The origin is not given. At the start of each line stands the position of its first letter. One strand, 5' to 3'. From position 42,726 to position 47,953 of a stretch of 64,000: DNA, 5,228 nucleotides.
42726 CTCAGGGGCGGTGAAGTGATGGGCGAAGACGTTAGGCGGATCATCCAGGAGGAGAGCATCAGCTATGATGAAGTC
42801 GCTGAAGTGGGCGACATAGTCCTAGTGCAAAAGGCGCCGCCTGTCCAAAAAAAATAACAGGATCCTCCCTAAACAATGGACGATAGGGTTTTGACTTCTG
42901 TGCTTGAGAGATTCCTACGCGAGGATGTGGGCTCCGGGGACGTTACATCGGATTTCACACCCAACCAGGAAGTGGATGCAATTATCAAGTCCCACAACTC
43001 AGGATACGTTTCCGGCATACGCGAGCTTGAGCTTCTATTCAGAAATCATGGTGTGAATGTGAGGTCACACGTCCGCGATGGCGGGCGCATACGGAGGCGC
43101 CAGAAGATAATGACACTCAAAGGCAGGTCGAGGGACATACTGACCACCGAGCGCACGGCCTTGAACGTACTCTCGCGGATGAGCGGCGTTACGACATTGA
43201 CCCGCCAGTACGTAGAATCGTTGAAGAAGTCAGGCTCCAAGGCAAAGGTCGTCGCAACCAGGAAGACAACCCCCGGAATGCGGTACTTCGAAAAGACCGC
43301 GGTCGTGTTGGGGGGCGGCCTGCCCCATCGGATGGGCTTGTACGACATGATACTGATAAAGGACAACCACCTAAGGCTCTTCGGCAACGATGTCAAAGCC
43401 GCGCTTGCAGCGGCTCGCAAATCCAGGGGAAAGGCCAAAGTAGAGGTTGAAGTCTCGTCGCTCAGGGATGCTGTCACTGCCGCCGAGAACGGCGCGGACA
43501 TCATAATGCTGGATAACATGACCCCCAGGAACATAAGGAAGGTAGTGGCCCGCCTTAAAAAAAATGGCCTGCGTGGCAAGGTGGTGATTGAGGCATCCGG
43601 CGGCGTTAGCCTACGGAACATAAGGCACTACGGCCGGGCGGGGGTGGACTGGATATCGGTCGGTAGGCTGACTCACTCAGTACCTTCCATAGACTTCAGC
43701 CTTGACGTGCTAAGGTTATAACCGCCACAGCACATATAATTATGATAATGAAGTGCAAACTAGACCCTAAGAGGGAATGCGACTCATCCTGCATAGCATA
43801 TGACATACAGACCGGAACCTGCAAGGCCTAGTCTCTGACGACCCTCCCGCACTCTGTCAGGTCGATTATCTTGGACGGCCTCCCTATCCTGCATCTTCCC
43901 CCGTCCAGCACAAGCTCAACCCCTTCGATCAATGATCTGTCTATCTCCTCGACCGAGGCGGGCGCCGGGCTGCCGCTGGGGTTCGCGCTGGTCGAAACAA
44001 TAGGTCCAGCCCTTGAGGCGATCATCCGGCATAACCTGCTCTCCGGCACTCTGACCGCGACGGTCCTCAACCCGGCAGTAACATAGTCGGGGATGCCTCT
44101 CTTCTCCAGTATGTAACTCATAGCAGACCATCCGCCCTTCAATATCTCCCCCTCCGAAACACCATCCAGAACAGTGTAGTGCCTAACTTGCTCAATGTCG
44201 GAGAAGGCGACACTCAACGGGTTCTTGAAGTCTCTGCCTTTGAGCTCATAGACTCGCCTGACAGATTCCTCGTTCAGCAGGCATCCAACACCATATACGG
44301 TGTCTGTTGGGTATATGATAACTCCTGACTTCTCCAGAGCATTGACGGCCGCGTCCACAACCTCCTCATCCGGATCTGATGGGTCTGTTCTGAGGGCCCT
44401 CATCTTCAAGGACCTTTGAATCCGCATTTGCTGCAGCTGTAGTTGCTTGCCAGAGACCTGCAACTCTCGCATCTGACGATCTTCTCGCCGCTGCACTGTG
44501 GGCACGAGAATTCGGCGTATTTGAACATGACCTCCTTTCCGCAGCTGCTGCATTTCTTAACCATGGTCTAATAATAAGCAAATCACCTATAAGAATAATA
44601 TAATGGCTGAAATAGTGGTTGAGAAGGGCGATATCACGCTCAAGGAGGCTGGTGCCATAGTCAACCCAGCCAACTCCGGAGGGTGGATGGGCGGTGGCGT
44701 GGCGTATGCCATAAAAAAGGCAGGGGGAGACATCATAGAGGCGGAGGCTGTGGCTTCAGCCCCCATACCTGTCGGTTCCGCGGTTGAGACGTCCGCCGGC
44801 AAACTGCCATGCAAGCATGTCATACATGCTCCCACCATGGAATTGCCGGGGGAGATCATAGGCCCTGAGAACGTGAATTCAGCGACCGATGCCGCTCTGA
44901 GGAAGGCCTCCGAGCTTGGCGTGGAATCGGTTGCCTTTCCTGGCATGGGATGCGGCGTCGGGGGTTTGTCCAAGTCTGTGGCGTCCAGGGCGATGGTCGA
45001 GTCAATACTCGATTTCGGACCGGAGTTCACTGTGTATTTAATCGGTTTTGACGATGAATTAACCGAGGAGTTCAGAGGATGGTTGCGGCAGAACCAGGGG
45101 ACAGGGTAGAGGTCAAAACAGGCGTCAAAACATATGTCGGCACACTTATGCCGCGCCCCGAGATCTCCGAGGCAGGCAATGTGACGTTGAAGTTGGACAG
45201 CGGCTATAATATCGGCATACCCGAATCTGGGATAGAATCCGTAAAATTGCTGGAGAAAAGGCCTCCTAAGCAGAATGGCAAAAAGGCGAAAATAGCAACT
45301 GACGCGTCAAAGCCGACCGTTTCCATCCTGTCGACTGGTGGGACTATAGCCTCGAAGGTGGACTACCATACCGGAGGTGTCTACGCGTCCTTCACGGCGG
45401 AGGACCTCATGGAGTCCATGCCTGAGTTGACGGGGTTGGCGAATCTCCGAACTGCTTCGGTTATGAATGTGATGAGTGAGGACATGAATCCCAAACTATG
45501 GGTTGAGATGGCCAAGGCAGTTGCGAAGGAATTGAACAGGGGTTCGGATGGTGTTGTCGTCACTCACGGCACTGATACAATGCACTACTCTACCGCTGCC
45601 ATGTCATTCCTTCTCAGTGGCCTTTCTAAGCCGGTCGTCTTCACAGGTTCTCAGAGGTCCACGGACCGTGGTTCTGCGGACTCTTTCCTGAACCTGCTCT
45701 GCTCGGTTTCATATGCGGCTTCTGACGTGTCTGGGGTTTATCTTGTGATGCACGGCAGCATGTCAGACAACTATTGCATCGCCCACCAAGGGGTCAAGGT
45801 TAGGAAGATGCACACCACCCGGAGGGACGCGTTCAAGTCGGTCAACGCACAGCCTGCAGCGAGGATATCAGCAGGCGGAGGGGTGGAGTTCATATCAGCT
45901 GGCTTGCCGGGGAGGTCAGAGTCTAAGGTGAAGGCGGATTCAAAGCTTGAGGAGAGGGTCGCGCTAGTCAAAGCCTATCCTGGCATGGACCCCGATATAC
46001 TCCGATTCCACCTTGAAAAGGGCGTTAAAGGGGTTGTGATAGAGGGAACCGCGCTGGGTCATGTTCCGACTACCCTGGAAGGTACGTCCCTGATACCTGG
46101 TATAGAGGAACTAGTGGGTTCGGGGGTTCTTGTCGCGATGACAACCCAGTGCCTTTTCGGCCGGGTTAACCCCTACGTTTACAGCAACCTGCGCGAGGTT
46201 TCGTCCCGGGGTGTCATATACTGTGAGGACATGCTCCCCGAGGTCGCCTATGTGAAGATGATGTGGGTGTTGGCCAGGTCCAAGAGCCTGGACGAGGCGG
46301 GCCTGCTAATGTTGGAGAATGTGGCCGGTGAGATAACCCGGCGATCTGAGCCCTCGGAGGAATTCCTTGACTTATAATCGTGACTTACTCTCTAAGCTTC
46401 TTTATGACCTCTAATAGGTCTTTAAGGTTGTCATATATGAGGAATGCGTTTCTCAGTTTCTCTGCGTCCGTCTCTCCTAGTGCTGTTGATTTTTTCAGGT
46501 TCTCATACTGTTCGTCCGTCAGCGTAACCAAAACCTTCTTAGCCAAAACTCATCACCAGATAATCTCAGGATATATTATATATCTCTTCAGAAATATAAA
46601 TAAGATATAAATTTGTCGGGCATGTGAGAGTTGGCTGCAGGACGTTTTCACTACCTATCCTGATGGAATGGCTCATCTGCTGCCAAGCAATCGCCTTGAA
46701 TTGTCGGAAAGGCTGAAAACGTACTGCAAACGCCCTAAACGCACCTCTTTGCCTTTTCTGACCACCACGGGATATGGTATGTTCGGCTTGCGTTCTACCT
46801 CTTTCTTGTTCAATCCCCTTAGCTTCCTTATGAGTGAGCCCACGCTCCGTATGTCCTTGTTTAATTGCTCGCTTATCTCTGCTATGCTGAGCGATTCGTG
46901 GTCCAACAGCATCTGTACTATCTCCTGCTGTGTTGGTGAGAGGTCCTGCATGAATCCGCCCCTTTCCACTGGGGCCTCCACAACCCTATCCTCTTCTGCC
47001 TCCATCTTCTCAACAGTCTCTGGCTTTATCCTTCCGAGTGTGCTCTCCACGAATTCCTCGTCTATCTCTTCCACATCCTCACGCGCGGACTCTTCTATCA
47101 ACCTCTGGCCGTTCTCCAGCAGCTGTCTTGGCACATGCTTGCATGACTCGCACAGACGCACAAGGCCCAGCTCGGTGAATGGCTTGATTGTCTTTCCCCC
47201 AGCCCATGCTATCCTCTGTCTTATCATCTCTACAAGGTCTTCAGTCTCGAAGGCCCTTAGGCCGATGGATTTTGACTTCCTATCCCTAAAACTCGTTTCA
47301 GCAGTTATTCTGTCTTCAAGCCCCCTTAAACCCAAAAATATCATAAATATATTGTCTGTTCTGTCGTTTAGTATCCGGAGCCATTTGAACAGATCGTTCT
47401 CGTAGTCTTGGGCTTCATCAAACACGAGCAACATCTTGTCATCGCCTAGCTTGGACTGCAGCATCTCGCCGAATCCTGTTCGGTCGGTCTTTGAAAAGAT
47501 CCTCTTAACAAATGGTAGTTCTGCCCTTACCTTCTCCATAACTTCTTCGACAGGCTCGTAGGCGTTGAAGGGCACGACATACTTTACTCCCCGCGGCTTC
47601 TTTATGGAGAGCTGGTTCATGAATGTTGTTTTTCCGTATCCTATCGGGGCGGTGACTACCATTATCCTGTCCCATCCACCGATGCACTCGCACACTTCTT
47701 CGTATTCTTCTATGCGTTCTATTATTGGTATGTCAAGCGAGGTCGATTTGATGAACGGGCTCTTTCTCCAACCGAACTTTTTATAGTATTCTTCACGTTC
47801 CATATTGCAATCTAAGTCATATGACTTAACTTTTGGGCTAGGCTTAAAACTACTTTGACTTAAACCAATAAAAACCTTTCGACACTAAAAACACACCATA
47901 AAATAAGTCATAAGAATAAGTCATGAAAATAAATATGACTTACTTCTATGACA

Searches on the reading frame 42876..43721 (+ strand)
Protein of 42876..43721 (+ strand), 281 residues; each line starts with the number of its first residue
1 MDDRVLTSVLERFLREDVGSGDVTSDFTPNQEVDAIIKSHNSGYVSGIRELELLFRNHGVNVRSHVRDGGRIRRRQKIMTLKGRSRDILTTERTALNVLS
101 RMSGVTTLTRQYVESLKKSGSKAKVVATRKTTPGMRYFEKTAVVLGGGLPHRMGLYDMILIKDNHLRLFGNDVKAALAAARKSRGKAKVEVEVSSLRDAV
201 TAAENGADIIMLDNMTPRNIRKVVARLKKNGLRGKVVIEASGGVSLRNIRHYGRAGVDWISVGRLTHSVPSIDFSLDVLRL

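Call 21: search_protein_families(library=pfam, proteins=[window:42876-43721:+])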
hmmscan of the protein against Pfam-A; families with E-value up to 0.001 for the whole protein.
window:42876-43721:+ (281 aa): 2 families
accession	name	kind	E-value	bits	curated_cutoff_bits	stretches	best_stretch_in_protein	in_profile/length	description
PF01729.25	QRPTase_C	-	3e-57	193.5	23.1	1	105-277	1-169/169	Quinolinate phosphoribosyl transferase, C-terminal domain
PF02749.22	QRPTase_N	-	8.6e-19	68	27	1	22-103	1-82/82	Quinolinate phosphoribosyl transferase, N-terminal domain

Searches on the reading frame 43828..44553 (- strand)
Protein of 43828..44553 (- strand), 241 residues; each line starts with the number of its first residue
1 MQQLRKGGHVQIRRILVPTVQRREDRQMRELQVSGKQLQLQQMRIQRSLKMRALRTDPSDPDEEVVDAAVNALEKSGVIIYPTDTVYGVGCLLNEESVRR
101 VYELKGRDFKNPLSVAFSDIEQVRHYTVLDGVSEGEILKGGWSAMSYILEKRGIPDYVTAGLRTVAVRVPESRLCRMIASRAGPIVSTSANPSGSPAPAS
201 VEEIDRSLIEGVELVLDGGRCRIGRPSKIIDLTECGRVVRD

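Call 21: search_protein_families(library=pfam, proteins=[window:43828-44553:-])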
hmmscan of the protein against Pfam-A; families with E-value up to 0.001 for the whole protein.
window:43828-44553:- (241 aa): 1 family
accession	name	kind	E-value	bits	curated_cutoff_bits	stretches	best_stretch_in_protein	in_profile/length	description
PF01300.24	Sua5_yciO_yrdC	-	1.1e-42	146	25.1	1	72-240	2-176/178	Telomere recombination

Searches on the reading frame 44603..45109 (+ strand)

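Call 21: search_protein_families(library=pfam, proteins=[window:44603-45109:+])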
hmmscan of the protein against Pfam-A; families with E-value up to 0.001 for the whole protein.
window:44603-45109:+ (168 aa): 1 family
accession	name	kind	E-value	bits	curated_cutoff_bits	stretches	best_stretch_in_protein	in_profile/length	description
PF01661.27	Macro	-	2.2e-29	102.2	22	1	20-130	1-117/118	Macro domain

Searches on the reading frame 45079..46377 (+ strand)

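Call 21: search_protein_families(library=pfam, proteins=[window:45079-46377:+])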
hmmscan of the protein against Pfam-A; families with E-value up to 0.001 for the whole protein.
window:45079-46377:+ (432 aa): 3 families
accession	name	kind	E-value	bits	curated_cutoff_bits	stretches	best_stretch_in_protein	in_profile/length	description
PF00710.25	Asparaginase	-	2.1e-59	200.7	22.5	1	81-271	2-187/193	Asparaginase, N-terminal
PF17763.6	Asparaginase_C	-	1.4e-28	99.6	34.6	1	293-407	1-110/114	Glutaminase/Asparaginase C-terminal domain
PF18195.6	GatD_N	-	2.8e-16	59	25.7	1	4-58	1-54/54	GatD N-terminal domain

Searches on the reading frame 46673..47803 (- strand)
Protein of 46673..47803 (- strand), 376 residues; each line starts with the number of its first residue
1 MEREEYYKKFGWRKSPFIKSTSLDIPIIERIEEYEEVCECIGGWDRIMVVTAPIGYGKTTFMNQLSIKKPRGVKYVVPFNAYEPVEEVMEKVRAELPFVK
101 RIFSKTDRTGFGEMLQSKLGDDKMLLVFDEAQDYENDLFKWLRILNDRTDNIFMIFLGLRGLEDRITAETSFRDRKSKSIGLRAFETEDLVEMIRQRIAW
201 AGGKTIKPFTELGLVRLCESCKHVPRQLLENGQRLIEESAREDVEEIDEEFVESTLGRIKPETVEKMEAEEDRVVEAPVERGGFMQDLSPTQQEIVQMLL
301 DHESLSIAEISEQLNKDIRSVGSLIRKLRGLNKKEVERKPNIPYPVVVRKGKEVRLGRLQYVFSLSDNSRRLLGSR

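Call 21: search_protein_families(library=pfam, proteins=[window:46673-47803:-])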
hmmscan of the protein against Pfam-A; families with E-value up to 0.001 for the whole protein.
window:46673-47803:- (376 aa): 5 families
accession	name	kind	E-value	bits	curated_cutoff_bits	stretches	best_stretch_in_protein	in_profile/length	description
PF13401.12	AAA_22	-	1e-10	42.5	27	1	46-165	6-129/130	AAA domain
PF13173.12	AAA_14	-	1.8e-05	25.2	27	1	46-158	3-97/129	AAA domain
PF25212.1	HVO_A0114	-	6.8e-05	23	27.6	1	284-332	16-64/84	HVO_A0114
PF25199.1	nSTAND_NTPase5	-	0.00029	21.1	34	0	45-66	41-62/145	Novel STAND NTPase 5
PF01637.24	ATPase_2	-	0.00067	20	33.2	0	42-85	17-63/225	ATPase domain predominantly from Archaea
